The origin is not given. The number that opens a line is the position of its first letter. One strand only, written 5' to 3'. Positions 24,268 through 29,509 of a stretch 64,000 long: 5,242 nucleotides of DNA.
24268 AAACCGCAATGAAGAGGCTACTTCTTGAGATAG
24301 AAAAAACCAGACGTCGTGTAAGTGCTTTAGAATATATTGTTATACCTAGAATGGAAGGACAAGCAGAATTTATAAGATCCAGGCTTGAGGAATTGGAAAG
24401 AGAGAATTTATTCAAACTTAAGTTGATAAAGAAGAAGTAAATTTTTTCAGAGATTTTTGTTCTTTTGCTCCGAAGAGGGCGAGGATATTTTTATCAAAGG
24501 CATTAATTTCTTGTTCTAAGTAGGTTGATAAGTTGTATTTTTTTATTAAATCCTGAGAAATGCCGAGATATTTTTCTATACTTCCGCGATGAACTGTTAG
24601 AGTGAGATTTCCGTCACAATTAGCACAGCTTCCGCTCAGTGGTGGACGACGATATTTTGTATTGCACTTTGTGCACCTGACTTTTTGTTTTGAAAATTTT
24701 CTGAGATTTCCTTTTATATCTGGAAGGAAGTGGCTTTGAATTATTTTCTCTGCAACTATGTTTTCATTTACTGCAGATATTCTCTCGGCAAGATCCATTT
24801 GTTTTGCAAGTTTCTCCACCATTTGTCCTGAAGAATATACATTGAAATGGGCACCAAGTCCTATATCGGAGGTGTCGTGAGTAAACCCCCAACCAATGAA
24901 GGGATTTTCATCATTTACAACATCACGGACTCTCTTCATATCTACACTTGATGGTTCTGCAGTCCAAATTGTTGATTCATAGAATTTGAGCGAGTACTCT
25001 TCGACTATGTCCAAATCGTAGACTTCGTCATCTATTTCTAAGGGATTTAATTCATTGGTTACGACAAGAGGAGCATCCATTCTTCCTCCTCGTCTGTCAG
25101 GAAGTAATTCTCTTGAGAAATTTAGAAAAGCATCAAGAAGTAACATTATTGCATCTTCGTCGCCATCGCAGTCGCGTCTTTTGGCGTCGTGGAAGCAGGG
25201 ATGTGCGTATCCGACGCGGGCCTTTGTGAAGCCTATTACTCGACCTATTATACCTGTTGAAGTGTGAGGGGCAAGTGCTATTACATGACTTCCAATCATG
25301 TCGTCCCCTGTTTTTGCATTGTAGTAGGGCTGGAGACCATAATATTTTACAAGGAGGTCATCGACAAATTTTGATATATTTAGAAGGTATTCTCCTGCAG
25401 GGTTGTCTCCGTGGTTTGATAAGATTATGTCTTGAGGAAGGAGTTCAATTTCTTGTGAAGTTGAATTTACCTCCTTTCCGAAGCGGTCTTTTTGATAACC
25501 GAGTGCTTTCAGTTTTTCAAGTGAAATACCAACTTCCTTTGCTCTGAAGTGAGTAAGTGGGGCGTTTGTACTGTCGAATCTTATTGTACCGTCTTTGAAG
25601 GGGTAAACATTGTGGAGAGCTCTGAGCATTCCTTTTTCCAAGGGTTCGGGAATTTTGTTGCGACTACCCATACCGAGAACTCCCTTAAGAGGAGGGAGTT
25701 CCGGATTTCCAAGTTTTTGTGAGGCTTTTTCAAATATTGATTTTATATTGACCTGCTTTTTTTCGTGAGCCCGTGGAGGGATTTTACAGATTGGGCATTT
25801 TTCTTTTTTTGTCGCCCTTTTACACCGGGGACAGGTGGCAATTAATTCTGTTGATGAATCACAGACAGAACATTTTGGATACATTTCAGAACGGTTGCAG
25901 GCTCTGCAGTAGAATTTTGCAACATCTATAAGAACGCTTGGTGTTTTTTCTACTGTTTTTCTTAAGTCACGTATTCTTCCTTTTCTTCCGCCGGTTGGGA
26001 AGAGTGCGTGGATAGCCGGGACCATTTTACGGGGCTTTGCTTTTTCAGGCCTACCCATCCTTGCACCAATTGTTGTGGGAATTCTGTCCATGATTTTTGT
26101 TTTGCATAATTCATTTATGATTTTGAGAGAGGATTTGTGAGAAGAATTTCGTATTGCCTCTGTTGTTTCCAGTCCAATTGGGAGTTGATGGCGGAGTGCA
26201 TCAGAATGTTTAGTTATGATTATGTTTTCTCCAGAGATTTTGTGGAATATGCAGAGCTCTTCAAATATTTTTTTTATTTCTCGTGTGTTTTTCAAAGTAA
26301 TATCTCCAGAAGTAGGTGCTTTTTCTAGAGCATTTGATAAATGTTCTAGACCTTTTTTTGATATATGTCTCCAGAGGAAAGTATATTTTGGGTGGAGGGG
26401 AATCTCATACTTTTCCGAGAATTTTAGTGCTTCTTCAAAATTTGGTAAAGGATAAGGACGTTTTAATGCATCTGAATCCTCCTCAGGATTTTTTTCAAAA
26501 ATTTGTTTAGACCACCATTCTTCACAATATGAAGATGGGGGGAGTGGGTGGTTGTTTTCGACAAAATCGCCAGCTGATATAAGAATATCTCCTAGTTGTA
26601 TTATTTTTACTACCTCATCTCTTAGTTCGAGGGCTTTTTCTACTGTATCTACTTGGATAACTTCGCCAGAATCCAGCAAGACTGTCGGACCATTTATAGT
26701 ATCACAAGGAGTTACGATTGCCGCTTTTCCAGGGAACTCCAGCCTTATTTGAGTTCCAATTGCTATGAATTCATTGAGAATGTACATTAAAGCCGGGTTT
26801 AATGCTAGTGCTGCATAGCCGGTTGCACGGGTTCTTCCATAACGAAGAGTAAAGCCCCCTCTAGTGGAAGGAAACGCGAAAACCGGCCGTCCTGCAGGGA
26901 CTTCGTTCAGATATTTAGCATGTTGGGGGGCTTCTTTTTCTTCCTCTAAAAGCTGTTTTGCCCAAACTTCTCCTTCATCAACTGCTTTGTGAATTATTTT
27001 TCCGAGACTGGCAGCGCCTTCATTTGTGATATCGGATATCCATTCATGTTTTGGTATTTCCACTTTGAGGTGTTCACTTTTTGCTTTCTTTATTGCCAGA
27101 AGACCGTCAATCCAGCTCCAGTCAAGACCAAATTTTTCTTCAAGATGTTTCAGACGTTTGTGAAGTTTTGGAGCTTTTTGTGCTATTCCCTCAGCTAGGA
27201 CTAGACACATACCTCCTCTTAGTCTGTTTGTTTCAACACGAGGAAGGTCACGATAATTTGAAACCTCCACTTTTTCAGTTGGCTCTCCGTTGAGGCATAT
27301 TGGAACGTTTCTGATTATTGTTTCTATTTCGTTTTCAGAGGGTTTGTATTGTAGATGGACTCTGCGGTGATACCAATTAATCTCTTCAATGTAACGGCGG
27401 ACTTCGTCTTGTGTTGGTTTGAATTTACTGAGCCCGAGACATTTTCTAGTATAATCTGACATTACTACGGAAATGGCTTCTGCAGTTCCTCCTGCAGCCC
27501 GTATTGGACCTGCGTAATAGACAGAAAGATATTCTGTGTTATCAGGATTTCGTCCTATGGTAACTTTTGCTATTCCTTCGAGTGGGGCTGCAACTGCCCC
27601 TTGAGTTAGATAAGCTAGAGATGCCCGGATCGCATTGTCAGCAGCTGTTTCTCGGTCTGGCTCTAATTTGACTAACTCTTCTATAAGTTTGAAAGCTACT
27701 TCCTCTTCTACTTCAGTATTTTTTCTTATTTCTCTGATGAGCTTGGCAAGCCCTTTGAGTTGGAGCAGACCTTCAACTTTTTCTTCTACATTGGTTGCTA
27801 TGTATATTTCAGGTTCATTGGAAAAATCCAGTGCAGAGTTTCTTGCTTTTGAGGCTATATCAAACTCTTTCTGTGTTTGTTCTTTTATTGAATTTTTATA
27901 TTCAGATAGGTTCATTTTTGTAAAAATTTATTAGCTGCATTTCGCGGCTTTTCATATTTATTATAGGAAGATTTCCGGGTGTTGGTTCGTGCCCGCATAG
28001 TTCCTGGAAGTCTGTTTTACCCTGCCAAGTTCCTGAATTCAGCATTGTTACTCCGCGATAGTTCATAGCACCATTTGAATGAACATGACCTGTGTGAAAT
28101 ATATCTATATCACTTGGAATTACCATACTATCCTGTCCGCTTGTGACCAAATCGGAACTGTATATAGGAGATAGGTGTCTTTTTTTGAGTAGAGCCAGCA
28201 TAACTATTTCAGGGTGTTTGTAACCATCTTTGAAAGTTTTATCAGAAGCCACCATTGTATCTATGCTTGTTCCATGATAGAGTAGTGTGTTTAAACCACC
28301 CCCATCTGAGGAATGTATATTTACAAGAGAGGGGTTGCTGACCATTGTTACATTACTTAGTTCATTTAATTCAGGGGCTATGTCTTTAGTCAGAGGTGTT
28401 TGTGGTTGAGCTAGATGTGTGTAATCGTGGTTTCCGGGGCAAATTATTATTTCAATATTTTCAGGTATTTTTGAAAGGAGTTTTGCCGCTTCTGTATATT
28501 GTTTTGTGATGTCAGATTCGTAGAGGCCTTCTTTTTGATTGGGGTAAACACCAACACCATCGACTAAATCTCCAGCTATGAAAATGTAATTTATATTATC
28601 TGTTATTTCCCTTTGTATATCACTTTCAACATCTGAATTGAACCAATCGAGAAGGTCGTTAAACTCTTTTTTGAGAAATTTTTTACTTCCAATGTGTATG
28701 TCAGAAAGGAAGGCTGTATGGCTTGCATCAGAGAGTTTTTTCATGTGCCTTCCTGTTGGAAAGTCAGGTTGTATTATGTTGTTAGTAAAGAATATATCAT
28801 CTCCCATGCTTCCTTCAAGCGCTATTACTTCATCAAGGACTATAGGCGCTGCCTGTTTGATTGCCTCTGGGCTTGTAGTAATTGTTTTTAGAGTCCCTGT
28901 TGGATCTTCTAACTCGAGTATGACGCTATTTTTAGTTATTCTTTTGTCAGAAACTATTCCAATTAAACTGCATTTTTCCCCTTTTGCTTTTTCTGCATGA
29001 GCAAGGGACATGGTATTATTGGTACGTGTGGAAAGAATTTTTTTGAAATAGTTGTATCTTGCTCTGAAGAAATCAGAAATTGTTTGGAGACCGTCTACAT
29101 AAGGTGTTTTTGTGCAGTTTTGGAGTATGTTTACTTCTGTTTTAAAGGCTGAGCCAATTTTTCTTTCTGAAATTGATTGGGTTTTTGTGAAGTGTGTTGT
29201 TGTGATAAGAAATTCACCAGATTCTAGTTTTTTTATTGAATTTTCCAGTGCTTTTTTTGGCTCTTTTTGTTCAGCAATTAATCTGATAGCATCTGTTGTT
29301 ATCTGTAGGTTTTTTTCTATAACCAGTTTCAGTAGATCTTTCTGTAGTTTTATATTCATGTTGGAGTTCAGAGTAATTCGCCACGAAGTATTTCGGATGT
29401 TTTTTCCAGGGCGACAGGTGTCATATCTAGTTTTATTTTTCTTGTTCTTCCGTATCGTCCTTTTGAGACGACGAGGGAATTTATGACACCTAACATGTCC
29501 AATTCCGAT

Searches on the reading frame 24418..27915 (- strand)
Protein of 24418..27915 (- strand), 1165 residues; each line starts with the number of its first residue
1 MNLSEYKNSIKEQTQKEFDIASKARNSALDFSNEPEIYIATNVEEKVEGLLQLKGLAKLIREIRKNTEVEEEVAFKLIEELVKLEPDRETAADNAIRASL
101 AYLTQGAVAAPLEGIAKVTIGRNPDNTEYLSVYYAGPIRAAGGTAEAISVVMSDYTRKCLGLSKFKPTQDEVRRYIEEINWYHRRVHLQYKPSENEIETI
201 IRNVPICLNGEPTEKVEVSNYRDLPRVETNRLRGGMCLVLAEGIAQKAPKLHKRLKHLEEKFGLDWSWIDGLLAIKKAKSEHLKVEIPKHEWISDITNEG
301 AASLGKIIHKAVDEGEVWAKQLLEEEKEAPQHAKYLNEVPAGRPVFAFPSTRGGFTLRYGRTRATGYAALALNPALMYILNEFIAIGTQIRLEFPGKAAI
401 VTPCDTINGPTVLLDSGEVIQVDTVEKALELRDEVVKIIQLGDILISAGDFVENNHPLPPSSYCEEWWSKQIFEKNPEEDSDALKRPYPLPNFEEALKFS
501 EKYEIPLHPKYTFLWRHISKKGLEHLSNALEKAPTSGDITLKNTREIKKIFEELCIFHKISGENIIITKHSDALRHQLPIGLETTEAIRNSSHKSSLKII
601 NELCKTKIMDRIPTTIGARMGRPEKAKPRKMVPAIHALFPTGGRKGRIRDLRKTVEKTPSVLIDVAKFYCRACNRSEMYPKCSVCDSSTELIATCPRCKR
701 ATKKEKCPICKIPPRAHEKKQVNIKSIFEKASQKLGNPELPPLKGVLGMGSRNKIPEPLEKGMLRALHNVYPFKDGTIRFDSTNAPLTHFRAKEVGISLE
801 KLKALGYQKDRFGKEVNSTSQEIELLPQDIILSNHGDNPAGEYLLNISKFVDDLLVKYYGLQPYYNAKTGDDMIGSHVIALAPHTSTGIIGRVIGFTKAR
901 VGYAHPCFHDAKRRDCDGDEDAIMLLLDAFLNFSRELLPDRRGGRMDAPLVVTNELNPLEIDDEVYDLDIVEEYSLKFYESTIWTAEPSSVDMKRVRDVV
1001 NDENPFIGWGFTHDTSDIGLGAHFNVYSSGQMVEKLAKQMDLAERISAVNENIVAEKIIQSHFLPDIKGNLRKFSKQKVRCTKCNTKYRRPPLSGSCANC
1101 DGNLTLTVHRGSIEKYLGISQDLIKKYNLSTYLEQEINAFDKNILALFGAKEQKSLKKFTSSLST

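Call 5: search_protein_families(library=pfam, proteins=[window:24418-27915:-])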
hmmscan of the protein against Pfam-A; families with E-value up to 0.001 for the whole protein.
window:24418-27915:- (1165 aa): 3 families
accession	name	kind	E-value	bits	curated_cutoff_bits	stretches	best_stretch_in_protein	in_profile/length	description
PF24844.1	PolC_DP2_central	-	1.2e-120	403.2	24.3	1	325-703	4-371/372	DNA polymerase II large subunit DP2, central domain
PF24846.1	PolC_DP2_cat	-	2.9e-117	391.3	24.3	1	741-1029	6-292/299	DNA polymerase II large subunit DP2, catalytic domain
PF03833.19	PolC_DP2_N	-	3e-100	335.3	24.3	1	5-272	1-268/271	DNA polymerase II large subunit DP2, N-terminal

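Call 19: find_encoding_contigs(protein=window:24418-27915:-, flank=10000, max_places=10)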
Protein window:24418-27915:- (1165 aa): 21 contigs read that carry it; 6 places shown.
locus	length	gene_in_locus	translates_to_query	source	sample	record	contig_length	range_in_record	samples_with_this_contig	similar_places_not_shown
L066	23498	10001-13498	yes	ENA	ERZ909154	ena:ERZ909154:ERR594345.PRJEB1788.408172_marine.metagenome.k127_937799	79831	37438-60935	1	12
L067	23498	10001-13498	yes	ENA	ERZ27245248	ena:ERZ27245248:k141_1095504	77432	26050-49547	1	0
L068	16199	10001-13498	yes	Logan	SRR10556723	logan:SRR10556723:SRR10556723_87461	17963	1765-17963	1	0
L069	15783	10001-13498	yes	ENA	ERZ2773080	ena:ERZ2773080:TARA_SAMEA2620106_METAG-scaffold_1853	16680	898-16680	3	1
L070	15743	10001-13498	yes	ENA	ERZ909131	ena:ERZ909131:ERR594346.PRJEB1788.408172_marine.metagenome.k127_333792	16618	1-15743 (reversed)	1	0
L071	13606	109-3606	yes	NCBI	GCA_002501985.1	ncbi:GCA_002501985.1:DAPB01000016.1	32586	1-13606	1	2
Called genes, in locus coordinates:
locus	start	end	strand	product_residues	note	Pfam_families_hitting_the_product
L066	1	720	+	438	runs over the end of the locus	PF00206:Lyase_1, PF10397:ADSL_C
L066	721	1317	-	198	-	-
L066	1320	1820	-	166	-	-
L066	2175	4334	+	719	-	PF00270:DEAD, PF04851:ResIII, PF21210:RNA_helicase_helical, PF00271:Helicase_C, PF02732:ERCC4, PF12826:HHH_2 (weak), PF14520:HHH_5 (weak)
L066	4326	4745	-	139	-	-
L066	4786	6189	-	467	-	PF00270:DEAD, PF04851:ResIII, PF14617:CMS1 (faint), PF00271:Helicase_C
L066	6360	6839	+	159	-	-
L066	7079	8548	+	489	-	PF13191:AAA_16 (weak), PF00004:AAA (weak), PF13401:AAA_22, PF22703:Cdc6_lid, PF09079:WHD_Cdc6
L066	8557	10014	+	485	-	PF00149:Metallophos, PF04042:DNA_pol_E_B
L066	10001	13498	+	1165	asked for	PF03833:PolC_DP2_N, PF24844:PolC_DP2_central, PF24846:PolC_DP2_cat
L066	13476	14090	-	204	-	PF01813:ATP-synt_D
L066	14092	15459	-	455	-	PF02874:ATP-synt_ab_N, PF00006:ATP-synt_ab, PF22919:ATP-synt_VA_C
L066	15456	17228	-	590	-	PF02874:ATP-synt_ab_N, PF16886:ATP-synt_ab_Xtn, PF00006:ATP-synt_ab, PF22919:ATP-synt_VA_C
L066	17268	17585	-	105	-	PF01990:ATP-synt_F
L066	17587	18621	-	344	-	PF01992:vATP-synt_AC39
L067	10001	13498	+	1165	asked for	PF03833:PolC_DP2_N, PF24844:PolC_DP2_central, PF24846:PolC_DP2_cat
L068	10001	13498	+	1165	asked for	PF03833:PolC_DP2_N, PF24844:PolC_DP2_central, PF24846:PolC_DP2_cat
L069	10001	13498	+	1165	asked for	PF03833:PolC_DP2_N, PF24844:PolC_DP2_central, PF24846:PolC_DP2_cat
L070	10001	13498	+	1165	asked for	PF03833:PolC_DP2_N, PF24844:PolC_DP2_central, PF24846:PolC_DP2_cat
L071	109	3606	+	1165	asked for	PF03833:PolC_DP2_N, PF24844:PolC_DP2_central, PF24846:PolC_DP2_cat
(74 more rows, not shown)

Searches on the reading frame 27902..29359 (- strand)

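Call 5: search_protein_families(library=pfam, proteins=[window:27902-29359:-])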
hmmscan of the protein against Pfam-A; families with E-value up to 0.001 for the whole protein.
window:27902-29359:- (485 aa): 3 families
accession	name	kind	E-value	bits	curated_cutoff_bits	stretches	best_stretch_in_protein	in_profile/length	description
PF00149.33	Metallophos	-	1.1e-11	46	21.5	1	215-428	3-190/191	Calcineurin-like phosphoesterase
PF04042.21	DNA_pol_E_B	-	1.6e-10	41.2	29.1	1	216-403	2-179/210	DNA polymerase alpha/epsilon subunit B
PF12850.12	Metallophos_2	-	0.00031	21.2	27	0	249-449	20-139/154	Calcineurin-like phosphoesterase superfamily domain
